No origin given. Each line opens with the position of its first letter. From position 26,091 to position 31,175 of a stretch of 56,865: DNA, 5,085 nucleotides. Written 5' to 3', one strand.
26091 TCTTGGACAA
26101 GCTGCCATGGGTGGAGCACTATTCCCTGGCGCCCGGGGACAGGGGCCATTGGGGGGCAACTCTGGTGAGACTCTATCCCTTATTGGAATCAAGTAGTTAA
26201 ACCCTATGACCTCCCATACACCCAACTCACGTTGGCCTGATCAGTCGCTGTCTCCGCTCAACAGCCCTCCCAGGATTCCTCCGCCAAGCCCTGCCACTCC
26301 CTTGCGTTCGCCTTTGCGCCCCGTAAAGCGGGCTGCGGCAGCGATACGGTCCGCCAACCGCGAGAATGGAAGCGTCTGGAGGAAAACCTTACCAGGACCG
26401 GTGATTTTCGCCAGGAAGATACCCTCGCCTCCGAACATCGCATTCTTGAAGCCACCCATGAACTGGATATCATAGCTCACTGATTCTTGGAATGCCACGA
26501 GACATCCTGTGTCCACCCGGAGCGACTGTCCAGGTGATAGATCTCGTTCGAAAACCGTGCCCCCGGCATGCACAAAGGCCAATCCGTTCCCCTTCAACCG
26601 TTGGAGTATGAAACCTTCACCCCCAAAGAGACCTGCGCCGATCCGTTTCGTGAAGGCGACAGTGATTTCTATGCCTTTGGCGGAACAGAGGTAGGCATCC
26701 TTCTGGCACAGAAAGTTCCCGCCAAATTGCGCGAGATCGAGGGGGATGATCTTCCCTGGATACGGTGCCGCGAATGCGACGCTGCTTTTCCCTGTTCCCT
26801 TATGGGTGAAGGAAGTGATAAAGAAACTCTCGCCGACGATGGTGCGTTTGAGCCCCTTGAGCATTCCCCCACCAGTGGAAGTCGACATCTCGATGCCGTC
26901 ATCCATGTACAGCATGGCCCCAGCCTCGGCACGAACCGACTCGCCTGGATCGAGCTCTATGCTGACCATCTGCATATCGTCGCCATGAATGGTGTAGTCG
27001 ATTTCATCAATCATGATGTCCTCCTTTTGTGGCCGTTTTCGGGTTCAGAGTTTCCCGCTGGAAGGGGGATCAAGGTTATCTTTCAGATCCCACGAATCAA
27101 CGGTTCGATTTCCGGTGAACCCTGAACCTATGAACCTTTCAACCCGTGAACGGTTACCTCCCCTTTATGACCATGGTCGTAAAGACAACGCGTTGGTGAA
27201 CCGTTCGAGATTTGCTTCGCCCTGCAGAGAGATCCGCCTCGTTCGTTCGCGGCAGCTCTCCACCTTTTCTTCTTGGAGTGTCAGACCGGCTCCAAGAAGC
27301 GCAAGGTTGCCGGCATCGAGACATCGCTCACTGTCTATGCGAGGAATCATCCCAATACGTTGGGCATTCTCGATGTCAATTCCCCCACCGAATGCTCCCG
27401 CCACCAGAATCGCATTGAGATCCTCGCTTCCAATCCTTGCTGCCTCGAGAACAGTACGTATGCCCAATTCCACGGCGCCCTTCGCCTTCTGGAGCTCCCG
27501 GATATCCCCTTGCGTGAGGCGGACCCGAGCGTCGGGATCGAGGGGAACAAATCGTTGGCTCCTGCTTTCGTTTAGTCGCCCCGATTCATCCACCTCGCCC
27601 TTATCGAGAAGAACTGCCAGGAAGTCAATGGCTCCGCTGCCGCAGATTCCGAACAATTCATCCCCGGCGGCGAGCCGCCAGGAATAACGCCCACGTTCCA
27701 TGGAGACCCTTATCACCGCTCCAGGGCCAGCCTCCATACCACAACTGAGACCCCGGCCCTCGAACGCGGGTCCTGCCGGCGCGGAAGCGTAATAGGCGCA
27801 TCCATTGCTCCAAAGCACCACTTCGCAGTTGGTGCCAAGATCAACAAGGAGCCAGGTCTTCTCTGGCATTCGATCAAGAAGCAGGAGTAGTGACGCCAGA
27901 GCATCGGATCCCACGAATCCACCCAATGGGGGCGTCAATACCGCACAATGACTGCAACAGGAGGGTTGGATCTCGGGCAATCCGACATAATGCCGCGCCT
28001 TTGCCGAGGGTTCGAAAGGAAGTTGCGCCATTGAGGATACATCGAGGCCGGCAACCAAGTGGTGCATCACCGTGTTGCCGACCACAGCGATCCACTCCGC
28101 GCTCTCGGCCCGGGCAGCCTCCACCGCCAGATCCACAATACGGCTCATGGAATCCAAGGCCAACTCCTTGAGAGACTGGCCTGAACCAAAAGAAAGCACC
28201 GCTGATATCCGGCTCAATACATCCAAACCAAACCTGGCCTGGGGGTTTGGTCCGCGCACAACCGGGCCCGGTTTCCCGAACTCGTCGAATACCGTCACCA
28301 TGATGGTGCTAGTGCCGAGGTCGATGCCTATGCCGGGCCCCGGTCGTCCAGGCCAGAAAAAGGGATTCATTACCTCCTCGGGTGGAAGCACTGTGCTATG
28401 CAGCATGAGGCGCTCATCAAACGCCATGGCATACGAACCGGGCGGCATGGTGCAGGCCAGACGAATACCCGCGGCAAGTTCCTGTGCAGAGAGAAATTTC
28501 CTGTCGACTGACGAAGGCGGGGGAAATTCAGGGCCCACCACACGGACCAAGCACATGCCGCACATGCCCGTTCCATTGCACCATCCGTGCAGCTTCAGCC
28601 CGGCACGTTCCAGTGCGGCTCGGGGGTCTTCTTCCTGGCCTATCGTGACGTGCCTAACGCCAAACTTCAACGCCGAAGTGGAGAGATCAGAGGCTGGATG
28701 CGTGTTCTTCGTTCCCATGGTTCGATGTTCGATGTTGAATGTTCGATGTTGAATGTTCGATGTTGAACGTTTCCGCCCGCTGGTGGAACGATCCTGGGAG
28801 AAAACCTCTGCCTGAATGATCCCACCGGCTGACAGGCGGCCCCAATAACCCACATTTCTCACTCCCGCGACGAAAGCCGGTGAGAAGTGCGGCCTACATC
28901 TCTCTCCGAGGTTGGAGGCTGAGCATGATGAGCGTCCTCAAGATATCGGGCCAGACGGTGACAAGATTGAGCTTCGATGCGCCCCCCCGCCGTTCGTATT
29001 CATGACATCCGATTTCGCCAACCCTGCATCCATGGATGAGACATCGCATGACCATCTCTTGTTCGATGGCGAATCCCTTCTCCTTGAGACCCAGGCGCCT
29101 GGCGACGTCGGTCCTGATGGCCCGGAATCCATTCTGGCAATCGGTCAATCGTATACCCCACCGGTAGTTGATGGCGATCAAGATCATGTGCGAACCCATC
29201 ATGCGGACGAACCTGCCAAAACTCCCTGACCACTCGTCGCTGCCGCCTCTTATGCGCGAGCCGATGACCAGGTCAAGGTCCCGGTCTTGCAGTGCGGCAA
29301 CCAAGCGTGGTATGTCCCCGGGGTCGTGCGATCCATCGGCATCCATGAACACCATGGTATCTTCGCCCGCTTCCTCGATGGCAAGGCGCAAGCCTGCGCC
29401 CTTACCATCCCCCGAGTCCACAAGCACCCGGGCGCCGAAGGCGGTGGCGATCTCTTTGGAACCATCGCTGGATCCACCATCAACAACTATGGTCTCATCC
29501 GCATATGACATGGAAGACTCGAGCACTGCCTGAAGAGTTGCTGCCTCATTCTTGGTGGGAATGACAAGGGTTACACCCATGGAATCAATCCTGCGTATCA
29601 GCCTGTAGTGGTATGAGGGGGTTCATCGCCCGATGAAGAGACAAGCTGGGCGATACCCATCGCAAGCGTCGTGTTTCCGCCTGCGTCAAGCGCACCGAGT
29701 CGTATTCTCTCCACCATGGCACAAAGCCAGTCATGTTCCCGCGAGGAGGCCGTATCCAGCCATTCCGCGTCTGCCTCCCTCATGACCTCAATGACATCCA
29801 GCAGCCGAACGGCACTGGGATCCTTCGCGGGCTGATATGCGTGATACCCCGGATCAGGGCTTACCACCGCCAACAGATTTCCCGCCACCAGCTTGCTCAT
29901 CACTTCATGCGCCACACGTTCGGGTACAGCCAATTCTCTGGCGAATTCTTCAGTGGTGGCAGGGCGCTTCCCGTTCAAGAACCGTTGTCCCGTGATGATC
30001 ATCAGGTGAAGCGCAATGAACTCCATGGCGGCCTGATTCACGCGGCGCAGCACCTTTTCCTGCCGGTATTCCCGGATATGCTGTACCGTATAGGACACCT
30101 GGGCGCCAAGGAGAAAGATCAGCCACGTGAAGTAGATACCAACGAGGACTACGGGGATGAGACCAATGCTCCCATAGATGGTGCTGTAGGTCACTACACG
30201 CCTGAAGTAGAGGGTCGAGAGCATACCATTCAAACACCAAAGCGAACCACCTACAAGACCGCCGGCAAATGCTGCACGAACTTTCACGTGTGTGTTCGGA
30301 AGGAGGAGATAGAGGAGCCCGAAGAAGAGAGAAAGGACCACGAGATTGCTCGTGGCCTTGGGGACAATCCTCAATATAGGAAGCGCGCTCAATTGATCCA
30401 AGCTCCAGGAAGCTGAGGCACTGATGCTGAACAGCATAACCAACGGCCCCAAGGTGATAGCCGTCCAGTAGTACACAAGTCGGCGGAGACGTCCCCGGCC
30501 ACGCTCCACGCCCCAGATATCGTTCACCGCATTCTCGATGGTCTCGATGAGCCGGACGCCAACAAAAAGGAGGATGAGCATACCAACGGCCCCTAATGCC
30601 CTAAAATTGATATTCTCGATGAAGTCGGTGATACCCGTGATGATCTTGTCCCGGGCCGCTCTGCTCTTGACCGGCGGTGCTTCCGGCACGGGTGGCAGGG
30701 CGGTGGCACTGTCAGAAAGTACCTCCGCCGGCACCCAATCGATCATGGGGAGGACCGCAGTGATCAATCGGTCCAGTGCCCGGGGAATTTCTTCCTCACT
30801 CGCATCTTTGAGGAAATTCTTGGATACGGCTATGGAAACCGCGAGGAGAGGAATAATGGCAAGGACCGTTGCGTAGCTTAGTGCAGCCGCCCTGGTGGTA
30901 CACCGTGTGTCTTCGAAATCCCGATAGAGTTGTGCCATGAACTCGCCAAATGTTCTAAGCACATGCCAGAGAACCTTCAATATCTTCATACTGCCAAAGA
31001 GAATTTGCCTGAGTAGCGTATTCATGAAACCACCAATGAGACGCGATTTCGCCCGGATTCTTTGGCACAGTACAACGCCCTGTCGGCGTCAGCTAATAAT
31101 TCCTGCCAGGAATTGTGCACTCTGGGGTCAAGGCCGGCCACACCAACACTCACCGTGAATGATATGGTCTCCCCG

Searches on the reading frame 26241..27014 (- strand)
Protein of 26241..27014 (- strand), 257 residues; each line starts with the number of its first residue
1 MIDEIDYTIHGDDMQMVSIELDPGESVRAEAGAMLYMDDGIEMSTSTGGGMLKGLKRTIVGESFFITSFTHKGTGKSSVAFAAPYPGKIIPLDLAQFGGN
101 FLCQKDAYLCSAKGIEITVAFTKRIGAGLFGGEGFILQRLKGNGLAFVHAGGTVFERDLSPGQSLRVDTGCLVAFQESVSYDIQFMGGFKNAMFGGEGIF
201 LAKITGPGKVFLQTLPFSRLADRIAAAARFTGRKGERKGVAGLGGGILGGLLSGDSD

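Call 24: search_protein_families(library=pfam, proteins=[window:26241-27014:-])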
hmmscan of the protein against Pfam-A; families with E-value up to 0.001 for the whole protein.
window:26241-27014:- (257 aa): 1 family
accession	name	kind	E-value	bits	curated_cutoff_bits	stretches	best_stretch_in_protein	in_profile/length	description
PF01987.23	AIM24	-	5.4e-77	258.6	25.7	1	7-215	1-205/205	Mitochondrial biogenesis AIM24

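Call 27: find_encoding_contigs(protein=window:26241-27014:-, flank=10000, max_places=10)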
Protein window:26241-27014:- (257 aa): no gene with exactly this product is on record in the collection.

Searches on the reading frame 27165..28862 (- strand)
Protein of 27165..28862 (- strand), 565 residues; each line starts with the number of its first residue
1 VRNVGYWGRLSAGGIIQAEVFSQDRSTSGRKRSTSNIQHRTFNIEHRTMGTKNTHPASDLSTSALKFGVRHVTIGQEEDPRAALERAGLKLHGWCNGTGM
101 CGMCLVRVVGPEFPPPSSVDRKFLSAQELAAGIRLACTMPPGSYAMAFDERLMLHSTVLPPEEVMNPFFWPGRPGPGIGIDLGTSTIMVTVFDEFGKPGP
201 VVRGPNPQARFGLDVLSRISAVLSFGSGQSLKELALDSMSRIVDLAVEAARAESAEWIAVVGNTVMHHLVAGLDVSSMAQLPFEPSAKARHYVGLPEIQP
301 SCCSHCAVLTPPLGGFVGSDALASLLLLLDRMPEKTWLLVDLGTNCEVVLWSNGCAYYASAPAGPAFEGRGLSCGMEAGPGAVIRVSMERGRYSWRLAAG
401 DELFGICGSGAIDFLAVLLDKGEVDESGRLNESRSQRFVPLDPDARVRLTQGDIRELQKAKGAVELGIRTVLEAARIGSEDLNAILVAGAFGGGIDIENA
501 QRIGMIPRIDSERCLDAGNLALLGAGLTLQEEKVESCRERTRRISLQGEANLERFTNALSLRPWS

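Call 24: search_protein_families(library=pfam, proteins=[window:27165-28862:-])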
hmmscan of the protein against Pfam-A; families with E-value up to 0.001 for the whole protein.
window:27165-28862:- (565 aa): 4 families
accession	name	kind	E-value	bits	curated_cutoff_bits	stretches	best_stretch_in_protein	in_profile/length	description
PF14574.11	RACo_C_ter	-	5.4e-54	183.4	27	1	336-545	2-229/261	C-terminal domain of RACo the ASKHA domain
PF17651.6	Raco_middle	-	7.4e-26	91.2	26.8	1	177-326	2-156/163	RACo middle region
PF00111.32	Fer2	-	7.8e-07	29.4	21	1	82-141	21-76/77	2Fe-2S iron-sulfur cluster binding domain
PF11836.14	Phage_TAC_11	-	0.00025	21.5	27.8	1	445-502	13-70/96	Phage tail tube protein, GTA-gp10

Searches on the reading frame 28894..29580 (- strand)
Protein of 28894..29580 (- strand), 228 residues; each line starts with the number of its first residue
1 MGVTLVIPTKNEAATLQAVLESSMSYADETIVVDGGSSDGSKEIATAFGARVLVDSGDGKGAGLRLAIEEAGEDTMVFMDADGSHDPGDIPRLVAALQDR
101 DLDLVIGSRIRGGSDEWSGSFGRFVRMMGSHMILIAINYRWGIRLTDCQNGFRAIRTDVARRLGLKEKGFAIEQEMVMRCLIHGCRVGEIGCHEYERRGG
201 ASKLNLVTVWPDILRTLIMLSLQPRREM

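Call 24: search_protein_families(library=pfam, proteins=[window:28894-29580:-])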
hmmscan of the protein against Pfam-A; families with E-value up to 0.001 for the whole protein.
window:28894-29580:- (228 aa): 2 families
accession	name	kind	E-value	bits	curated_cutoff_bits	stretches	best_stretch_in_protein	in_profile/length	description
PF00535.33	Glycos_transf_2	-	3.3e-27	95.9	23.3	1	5-163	2-167/168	Glycosyl transferase family 2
PF12804.13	NTP_transf_3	-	0.00018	22.1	27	1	14-106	25-120/160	MobA-like NTP transferase domain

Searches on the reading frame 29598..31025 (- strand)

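Call 24: search_protein_families(library=pfam, proteins=[window:29598-31025:-])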
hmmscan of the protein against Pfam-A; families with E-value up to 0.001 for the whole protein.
window:29598-31025:- (475 aa): 2 families
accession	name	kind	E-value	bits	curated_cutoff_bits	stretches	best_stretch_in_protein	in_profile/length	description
PF03631.20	Virul_fac_BrkB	-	5.9e-43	147.8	33.7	1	40-316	3-257/259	Virulence factor BrkB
PF02082.26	Rrf2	-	0.00063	20.3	30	0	337-419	7-85/132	Iron-dependent Transcriptional regulator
